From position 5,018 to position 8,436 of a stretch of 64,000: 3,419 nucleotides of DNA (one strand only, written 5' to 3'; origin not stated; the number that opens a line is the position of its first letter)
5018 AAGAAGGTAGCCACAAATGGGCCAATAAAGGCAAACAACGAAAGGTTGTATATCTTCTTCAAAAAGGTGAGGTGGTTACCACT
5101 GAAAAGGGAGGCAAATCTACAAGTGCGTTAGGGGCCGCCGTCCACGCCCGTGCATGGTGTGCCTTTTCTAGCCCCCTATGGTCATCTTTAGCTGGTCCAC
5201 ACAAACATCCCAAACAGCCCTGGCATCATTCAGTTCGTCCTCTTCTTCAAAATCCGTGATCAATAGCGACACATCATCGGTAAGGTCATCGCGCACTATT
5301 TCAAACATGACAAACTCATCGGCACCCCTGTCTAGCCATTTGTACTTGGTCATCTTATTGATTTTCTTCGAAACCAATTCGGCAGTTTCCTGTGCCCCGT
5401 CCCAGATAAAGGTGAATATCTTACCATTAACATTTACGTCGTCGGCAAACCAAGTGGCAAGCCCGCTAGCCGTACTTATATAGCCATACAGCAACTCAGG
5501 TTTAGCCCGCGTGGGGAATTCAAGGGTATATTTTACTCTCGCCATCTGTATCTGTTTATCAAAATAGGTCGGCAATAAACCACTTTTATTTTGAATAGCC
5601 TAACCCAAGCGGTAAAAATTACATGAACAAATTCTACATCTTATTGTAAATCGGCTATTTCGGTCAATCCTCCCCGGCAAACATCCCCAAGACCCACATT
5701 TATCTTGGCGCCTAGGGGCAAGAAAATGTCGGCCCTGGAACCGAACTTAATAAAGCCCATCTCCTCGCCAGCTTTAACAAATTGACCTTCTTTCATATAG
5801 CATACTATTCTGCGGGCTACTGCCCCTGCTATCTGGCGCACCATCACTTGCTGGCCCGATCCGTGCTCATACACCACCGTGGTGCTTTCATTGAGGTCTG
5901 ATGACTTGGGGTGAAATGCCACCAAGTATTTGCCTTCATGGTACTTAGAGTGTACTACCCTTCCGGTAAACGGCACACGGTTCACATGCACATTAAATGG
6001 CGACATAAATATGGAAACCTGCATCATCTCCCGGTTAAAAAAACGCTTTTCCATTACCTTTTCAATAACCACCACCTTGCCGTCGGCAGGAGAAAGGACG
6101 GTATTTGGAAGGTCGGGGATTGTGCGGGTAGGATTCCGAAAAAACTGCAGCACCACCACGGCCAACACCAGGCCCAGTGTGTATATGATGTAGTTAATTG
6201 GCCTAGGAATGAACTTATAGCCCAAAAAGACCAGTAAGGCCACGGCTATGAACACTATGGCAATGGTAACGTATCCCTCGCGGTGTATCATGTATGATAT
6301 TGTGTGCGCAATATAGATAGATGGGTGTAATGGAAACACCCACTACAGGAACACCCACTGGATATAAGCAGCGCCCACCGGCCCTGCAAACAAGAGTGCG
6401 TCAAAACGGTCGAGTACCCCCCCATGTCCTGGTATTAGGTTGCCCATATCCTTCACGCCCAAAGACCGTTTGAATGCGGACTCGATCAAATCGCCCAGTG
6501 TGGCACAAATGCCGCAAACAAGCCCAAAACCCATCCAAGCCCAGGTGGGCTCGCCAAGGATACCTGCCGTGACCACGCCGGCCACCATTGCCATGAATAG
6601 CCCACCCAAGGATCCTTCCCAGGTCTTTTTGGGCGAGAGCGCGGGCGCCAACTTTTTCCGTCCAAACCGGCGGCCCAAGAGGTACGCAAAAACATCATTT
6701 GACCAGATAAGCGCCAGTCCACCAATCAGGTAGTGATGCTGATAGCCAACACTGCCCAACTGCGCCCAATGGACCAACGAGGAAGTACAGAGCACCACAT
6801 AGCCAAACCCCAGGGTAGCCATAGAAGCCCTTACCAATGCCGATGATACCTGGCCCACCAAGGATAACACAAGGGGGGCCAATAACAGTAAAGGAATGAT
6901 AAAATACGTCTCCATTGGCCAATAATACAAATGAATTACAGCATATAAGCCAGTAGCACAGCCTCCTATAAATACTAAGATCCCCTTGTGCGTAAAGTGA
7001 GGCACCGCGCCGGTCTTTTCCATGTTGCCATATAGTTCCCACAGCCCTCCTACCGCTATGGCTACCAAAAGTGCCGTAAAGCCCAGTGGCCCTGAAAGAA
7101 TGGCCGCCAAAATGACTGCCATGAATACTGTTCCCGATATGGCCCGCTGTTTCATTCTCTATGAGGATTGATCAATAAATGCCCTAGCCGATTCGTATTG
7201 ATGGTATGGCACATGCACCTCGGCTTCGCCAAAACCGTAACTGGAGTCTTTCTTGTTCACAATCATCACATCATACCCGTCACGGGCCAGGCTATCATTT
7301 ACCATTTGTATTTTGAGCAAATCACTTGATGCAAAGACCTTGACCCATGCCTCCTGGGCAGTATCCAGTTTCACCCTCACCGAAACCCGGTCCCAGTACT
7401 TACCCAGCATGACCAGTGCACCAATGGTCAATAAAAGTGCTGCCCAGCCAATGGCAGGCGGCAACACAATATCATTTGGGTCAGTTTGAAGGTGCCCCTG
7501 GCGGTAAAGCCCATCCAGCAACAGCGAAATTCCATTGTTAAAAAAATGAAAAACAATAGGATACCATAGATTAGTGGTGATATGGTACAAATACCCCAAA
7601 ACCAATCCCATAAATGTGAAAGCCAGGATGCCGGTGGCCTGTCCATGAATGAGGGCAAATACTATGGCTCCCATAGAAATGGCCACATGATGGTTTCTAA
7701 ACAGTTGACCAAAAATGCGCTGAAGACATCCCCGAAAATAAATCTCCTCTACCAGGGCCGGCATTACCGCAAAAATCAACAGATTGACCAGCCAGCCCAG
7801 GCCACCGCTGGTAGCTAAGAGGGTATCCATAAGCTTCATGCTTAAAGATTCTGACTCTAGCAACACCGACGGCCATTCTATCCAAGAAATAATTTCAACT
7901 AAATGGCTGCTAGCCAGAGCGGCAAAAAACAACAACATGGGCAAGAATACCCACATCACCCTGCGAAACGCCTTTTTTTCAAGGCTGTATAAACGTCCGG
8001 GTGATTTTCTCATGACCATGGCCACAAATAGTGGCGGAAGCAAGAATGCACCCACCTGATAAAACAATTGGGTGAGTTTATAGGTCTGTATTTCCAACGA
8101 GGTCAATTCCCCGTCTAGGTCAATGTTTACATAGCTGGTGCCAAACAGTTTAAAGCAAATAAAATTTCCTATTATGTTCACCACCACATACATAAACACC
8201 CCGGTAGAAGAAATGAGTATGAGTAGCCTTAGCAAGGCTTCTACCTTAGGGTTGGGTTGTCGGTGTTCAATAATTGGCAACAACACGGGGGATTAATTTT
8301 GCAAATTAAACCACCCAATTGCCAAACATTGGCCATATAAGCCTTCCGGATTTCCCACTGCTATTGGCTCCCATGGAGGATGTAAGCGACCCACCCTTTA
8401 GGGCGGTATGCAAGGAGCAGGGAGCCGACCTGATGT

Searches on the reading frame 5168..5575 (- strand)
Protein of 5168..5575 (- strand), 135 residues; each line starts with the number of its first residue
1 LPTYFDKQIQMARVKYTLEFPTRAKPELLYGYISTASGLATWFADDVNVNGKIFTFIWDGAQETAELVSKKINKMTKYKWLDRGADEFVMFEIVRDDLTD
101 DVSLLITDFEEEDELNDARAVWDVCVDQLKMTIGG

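Call 66: search_protein_families(library=pfam, proteins=[window:5168-5575:-], max_evalue=0.001)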
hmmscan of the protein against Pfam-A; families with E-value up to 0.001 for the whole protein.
window:5168-5575:- (135 aa): 1 family
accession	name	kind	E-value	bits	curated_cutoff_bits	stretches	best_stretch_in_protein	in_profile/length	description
PF19569.5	START_2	-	2.1e-37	128.3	23.6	1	13-134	4-125/126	START-like superfamily domain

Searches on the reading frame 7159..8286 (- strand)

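Call 66: search_protein_families(library=pfam, proteins=[window:7159-8286:-], max_evalue=0.001)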
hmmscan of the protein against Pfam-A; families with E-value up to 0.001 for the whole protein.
window:7159-8286:- (375 aa): 1 family
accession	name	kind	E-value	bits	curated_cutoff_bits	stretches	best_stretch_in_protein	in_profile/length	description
PF02517.21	Rce1-like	-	1.1e-18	67.7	22.4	1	164-252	3-92/93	Type II CAAX prenyl endopeptidase Rce1-like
